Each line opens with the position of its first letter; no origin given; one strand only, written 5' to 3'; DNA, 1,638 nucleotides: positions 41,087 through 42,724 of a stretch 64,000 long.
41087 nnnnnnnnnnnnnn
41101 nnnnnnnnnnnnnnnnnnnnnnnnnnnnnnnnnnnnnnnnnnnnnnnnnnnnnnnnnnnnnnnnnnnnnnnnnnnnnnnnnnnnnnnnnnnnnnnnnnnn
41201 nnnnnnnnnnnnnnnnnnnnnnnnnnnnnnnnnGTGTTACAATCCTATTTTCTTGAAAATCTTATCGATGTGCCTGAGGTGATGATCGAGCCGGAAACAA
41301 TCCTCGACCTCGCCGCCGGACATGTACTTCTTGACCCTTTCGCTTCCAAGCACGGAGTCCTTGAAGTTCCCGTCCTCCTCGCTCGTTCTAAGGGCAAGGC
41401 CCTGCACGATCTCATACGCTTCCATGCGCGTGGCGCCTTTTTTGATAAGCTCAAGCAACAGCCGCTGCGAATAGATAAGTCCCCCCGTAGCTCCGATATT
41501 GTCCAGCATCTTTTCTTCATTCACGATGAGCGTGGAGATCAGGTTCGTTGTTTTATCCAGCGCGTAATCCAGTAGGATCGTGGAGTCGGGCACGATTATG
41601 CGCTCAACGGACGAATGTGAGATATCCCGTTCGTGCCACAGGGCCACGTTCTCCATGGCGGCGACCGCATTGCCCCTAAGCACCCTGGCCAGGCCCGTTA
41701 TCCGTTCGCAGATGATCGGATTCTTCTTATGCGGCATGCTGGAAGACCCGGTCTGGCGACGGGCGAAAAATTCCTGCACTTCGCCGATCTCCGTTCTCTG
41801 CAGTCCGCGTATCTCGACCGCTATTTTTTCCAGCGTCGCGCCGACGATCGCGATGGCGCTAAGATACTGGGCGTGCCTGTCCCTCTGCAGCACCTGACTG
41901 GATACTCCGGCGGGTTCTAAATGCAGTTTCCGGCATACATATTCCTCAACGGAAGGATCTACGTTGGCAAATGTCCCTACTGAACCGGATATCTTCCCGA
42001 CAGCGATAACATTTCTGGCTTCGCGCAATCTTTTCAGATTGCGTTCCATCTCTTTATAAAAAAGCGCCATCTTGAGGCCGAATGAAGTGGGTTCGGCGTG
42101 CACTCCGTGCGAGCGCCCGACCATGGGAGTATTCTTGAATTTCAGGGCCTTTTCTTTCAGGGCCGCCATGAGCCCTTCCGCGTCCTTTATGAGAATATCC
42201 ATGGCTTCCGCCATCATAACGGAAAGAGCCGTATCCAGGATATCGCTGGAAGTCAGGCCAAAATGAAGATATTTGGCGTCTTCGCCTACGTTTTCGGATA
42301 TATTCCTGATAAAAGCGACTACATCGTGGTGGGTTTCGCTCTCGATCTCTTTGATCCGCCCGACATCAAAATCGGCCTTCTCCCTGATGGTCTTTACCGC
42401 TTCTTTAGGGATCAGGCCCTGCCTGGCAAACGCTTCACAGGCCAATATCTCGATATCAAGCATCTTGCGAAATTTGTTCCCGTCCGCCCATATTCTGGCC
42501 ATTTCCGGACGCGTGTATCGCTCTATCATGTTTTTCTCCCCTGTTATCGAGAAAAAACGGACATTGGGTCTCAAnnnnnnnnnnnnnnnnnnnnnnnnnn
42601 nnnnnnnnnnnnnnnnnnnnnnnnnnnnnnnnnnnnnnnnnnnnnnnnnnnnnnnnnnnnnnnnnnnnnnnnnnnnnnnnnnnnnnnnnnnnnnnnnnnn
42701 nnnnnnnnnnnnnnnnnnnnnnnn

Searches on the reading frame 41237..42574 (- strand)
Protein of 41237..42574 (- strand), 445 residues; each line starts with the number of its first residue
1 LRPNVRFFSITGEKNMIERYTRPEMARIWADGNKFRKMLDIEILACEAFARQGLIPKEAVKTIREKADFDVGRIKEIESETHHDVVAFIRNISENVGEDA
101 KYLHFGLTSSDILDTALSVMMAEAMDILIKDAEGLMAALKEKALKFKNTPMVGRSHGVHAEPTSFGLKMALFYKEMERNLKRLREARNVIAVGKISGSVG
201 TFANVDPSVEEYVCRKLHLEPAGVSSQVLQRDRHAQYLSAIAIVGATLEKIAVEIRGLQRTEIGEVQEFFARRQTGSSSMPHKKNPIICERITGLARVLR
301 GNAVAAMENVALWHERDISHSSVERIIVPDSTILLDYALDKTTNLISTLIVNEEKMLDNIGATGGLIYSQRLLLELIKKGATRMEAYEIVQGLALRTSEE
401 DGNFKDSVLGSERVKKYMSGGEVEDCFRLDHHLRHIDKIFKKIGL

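Call 11: search_protein_families(library=pfam, proteins=[window:41237-42574:-])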
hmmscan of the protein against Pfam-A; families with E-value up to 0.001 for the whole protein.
window:41237-42574:- (445 aa): 2 families
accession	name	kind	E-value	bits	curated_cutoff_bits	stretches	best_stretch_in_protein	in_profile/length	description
PF00206.25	Lyase_1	-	3.3e-61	207.8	27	1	21-300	6-311/312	Lyase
PF10397.14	ADSL_C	-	7.7e-20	71.5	32.7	1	365-442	1-78/79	Adenylosuccinate lyase C-terminus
